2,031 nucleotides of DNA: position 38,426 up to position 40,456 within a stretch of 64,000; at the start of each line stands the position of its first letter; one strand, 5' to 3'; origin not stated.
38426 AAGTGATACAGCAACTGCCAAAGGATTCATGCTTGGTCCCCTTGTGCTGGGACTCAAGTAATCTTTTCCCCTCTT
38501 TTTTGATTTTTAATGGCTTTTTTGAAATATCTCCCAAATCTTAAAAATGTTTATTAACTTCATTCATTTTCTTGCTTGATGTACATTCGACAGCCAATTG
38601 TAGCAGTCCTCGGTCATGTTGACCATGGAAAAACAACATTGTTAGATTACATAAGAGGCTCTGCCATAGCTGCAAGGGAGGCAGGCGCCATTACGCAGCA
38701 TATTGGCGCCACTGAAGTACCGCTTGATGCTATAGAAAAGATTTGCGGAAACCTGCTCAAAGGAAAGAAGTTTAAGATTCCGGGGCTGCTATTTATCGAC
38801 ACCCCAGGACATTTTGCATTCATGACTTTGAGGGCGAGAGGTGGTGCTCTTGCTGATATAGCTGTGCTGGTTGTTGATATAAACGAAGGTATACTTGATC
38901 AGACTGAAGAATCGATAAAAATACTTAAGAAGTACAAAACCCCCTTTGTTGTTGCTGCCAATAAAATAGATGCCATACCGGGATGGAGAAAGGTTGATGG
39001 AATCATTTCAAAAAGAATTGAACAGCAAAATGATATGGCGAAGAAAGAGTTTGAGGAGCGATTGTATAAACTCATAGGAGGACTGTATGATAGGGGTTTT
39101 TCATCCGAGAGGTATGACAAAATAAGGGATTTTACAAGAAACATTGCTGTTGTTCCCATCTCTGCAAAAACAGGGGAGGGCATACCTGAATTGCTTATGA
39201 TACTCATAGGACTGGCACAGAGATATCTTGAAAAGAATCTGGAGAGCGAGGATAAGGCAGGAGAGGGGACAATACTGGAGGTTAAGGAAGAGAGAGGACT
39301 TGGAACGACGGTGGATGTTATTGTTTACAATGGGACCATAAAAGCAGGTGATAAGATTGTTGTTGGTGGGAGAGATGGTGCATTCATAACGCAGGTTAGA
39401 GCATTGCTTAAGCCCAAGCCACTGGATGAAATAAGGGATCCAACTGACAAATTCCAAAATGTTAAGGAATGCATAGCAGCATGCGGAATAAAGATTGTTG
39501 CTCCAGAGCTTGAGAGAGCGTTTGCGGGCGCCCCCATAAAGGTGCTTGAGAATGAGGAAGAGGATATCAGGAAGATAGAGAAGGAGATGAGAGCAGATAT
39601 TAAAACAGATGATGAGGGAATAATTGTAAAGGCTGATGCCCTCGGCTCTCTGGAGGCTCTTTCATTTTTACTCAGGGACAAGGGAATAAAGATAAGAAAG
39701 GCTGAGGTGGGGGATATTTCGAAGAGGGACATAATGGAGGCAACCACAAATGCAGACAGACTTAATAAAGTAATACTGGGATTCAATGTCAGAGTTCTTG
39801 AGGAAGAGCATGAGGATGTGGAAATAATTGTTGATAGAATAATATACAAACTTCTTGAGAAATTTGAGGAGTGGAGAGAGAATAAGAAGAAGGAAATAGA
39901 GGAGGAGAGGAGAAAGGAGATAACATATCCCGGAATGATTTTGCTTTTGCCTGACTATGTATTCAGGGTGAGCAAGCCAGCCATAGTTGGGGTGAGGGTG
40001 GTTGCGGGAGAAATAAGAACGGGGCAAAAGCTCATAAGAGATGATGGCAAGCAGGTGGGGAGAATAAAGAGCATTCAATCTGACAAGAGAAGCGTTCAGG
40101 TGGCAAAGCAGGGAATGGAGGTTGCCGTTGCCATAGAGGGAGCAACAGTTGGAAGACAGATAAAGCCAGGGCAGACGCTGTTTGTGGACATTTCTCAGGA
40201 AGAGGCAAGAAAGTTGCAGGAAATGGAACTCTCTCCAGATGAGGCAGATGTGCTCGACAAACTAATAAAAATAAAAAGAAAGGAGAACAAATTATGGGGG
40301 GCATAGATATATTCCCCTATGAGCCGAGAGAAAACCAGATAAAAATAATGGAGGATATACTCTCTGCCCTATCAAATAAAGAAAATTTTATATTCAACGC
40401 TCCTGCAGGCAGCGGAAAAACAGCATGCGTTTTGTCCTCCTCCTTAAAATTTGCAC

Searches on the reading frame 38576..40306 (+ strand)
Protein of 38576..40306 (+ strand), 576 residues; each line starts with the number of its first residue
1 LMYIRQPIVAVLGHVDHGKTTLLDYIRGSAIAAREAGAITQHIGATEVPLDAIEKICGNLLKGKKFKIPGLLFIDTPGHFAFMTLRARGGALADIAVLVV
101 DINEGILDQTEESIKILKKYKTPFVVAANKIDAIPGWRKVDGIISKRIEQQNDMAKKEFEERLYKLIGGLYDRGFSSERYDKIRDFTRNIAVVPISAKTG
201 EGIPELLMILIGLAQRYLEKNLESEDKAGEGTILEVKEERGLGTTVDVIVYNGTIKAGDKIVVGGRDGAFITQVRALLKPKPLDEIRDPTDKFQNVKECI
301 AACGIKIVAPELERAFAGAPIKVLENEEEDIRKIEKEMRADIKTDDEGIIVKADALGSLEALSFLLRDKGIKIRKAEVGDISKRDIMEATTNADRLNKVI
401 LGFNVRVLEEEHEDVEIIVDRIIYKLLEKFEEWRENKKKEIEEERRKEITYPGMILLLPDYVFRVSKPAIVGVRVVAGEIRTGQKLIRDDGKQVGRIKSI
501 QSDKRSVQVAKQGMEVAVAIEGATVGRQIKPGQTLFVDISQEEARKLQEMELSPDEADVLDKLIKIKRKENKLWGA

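Call 64: search_protein_families(library=pfam, proteins=[window:38576-40306:+], max_evalue=0.00001)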
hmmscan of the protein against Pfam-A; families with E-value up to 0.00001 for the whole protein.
window:38576-40306:+ (576 aa): 5 families
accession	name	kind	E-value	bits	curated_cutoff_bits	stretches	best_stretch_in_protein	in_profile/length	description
PF00009.33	GTP_EFTU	-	8.4e-33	114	26.5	1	8-214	5-186/188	Elongation factor Tu GTP binding domain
PF14578.12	GTP_EFTU_D4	-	7.8e-30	103.1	23.8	1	452-535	2-85/86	Elongation factor Tu domain 4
PF11987.13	IF-2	-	1.2e-17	64.4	27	1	326-430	7-116/117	Translation-initiation factor 2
PF03144.31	GTP_EFTU_D2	-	5.3e-15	56.1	30.3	1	243-319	1-70/73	Elongation factor Tu domain 2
PF01926.29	MMR_HSR1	-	1.9e-07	31.6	21.9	1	9-130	2-113/113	50S ribosome-binding GTPase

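Call 67: find_homologous_proteins(query=window:38576-40306:+, max_evalue=1e-50)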
Query window:38576-40306:+ (576 aa): 8000 proteins with E <= 1e-50 among 8000 candidates; the best 120 are listed.
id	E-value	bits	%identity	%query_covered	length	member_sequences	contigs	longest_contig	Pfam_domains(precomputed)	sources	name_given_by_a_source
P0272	0.0e+0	1237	100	100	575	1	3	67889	PF01926.30,PF11987.14,PF14578.13,PF00009.34,PF03144.32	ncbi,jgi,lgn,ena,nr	ncbi:MAG: translation initiation factor IF-2 [Thermoplasmata archaeon]|nr:translation initiation fac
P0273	0.0e+0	1189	95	100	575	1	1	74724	PF01926.30,PF11987.14,PF14578.13,PF00009.34,PF03144.32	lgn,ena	-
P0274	0.0e+0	1022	80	99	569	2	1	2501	PF01926.30,PF11987.14,PF14578.13,PF00009.34,PF03144.32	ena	-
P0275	0.0e+0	1021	80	99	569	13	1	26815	PF01926.30,PF11987.14,PF14578.13,PF00009.34,PF03144.32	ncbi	-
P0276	0.0e+0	1017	80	99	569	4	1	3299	PF01926.30,PF11987.14,PF14578.13,PF00009.34,PF03144.32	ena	-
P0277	0.0e+0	1015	80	99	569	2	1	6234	PF01926.30,PF11987.14,PF14578.13,PF00009.34,PF03144.32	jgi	-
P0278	0.0e+0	1010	80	99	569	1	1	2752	PF01926.30,PF11987.14,PF14578.13,PF00009.34,PF03144.32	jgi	-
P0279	0.0e+0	1010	79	99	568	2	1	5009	PF01926.30,PF11987.14,PF14578.13,PF00009.34,PF03144.32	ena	-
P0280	4.5e-296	1001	80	99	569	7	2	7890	PF01926.30,PF11987.14,PF14578.13,PF00009.34,PF03144.32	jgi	-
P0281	3.4e-294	995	79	97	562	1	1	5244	PF01926.30,PF11987.14,PF14578.13,PF00009.34,PF03144.32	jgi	-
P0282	5.3e-287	971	75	99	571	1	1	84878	PF01926.30,PF11987.14,PF14578.13,PF00009.34,PF03144.32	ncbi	-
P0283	3.0e-286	969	75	99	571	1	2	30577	PF01926.30,PF11987.14,PF14578.13,PF00009.34,PF03144.32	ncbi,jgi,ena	-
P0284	1.7e-285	966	75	99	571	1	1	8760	PF01926.30,PF11987.14,PF14578.13,PF00009.34,PF03144.32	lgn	-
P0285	7.3e-285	964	75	99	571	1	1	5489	PF01926.30,PF11987.14,PF14578.13,PF00009.34,PF03144.32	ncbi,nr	ncbi:MAG: translation initiation factor IF-2 [Thermoplasmata archaeon]|nr:translation initiation fac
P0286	1.6e-281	953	76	98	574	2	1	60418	PF01926.30,PF11987.14,PF14578.13,PF00009.34,PF03144.32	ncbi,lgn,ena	-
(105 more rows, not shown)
